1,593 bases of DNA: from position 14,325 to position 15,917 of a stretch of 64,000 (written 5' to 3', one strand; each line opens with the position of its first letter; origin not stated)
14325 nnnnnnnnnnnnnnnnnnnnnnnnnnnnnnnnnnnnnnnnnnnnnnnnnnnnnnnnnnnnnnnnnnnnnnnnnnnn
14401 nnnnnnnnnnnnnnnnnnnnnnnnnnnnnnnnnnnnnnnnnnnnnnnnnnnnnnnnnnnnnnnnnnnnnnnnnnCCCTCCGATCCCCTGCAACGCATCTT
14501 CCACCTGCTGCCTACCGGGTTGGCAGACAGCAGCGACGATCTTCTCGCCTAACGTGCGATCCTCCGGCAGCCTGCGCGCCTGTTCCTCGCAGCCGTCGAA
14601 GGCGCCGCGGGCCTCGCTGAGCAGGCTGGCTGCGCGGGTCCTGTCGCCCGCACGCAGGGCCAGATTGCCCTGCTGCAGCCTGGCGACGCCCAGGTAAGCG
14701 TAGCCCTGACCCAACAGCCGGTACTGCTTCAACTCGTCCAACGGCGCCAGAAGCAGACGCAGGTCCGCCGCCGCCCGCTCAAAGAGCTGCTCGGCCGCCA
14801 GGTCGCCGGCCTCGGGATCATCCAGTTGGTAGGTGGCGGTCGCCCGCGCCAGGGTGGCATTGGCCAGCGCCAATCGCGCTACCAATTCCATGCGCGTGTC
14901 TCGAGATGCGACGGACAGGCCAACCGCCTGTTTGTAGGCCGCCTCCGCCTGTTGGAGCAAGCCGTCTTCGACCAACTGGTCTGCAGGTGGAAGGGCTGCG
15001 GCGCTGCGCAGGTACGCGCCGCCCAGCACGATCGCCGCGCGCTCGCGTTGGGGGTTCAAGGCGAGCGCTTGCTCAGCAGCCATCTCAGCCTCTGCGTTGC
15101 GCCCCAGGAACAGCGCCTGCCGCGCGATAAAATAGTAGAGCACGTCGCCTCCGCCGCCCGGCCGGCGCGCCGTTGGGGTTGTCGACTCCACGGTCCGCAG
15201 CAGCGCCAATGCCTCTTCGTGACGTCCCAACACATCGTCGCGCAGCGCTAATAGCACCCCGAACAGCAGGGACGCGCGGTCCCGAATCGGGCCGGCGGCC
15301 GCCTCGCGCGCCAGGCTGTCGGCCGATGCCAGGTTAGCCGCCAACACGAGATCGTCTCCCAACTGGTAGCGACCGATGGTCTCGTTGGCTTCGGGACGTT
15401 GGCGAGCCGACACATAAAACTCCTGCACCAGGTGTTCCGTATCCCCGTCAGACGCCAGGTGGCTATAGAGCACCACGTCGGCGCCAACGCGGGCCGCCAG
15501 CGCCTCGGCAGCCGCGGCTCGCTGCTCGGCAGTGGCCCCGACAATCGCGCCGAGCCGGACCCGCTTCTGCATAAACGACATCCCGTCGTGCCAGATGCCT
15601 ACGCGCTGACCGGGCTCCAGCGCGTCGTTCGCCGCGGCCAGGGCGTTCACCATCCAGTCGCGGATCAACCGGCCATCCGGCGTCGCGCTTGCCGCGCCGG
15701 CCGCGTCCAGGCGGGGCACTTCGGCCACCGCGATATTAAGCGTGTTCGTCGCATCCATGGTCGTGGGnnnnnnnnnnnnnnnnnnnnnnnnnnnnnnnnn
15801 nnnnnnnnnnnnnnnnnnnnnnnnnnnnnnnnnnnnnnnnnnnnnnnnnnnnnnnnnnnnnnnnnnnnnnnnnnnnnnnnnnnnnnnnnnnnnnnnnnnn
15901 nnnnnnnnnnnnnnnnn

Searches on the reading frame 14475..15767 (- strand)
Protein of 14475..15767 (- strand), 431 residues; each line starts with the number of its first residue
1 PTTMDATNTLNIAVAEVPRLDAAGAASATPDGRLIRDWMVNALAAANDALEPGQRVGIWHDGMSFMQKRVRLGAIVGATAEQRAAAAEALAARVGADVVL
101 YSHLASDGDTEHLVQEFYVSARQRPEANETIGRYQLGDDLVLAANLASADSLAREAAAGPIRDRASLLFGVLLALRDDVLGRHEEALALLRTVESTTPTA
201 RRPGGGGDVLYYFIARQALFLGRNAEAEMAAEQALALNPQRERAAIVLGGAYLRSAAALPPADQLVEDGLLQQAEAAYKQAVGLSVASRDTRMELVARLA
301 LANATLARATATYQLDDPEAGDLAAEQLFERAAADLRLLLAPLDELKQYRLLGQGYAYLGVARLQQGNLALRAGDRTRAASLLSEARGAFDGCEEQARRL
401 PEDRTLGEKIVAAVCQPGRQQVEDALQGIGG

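Call 43: predict_structure(alignment_id=A1)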
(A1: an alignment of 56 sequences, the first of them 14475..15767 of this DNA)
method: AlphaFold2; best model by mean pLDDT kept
length: 431 residues; sequences in the alignment: 56
mean_pLDDT: 94.7   pTM: 0.92
mean pLDDT of the five models: 94.7, 94.2, 93.8, 93.4, 93.2
residues with pLDDT >= 90: 385; 70-90: 40; 50-70: 6; < 50: 0
segments of 3 or more residues with pLDDT < 50: none
pLDDT, mean of each block of 10 residues (from residue 1): 91 98 96 97 95 93 94 95 95 96 92 96 69 92 94 95 95 91 95 93 95 97 98 97 97 98 97 98 95 95 98 91 96 98 93 98 98 97 98 96 89 98 95 59
secondary structure, 60 per line:
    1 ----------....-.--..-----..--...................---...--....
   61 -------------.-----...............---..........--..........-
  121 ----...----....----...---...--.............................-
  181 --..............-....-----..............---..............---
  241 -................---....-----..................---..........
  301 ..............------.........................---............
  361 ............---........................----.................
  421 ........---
elements in order: E11-14 H30-48 E57-60 H80-94 E98-107 E110-119 E132-135 E140-142 H151-179 H183-196 H198-201 H207-220 H224-237 H242-257 H261-264 H270-287 H291-314 H321-345 H349-372 H376-399 H404-428

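Call 52: fold_search(model_id=the predicted structure, library=pdb)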
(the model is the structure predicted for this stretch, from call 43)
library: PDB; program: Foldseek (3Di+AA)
matches with E <= 10: 1410; with E <= 0.001: 69
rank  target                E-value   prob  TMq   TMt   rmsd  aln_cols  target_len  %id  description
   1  5a7d_G                8.3e-07  1.00  0.31  0.37  14.1       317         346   17  Tetrameric assembly of LGN with Inscuteable (released 2016-08-03)
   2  6hc2_S                2.3e-06  1.00  0.32  0.36  13.6       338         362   17  Crystal structure of NuMA/LGN hetero-hexamers (released 2019-05-29)
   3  6hc2_C                2.4e-06  1.00  0.32  0.36  13.3       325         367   16  Crystal structure of NuMA/LGN hetero-hexamers (released 2019-05-29)
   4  5a7d_H                2.4e-06  1.00  0.31  0.37  13.8       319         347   18  Tetrameric assembly of LGN with Inscuteable (released 2016-08-03)
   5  6hc2_A                3.1e-06  1.00  0.32  0.36  13.2       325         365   17  Crystal structure of NuMA/LGN hetero-hexamers (released 2019-05-29)
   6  6hc2_E                3.1e-06  1.00  0.31  0.35  13.7       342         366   17  Crystal structure of NuMA/LGN hetero-hexamers (released 2019-05-29)
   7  4a1s_A                3.6e-06  1.00  0.31  0.37  14.4       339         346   17  Crystallographic structure of the Pins:Insc complex (released 2012-03-28)
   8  5a7d_D                4.3e-06  1.00  0.30  0.36  14.5       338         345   17  Tetrameric assembly of LGN with Inscuteable (released 2016-08-03)
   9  3sf4_C                4.5e-06  1.00  0.31  0.38  14.1       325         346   17  Crystal structure of the complex between the conserved cell polarity proteins Inscuteable and LGN (released 2011-11-23)
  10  4a1s_B                5.3e-06  1.00  0.30  0.37  14.4       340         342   16  Crystallographic structure of the Pins:Insc complex (released 2012-03-28)
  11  3sf4_B                7.3e-06  1.00  0.32  0.38  13.7       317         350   16  Crystal structure of the complex between the conserved cell polarity proteins Inscuteable and LGN (released 2011-11-23)
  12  5a7d_C                8.0e-06  1.00  0.30  0.36  14.2       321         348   18  Tetrameric assembly of LGN with Inscuteable (released 2016-08-03)
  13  3sf4_A                8.0e-06  1.00  0.26  0.30  14.6       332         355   18  Crystal structure of the complex between the conserved cell polarity proteins Inscuteable and LGN (released 2011-11-23)
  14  5a7d_F                1.3e-05  1.00  0.30  0.36  14.3       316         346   18  Tetrameric assembly of LGN with Inscuteable (released 2016-08-03)
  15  5a7d_B                1.5e-05  1.00  0.30  0.35  14.9       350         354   17  Tetrameric assembly of LGN with Inscuteable (released 2016-08-03)
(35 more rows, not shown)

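Call 72: find_homologous_proteins(query=window:14475-15767:-, max_evalue=0.001)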
Query window:14475-15767:- (431 aa): 10 proteins with E <= 0.001 among 8000 candidates.
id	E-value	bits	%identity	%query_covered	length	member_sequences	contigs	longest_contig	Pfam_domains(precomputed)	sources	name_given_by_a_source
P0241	2.5e-156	539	70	91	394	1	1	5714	-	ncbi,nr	ncbi:MAG: hypothetical protein N2204_05920, partial [Anaerolineae bacterium]|nr:hypothetical protein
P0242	2.4e-116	407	53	98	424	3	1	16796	-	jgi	jgi:tetratricopeptide (TPR) repeat protein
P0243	4.7e-113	396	50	100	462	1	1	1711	-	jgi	jgi:tetratricopeptide (TPR) repeat protein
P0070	3.3e-103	364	53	88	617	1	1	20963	PF12770.13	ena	-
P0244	6.2e-101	356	53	83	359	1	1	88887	-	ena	-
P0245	6.9e-86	307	50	77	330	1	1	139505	PF13424.13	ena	-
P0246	1.7e-79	286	43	100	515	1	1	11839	-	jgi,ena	-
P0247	1.2e-64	237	37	99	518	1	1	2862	PF07719.24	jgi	-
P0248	1.0e-62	231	52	59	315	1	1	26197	-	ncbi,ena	-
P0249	2.3e-61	226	37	91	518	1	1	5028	-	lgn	-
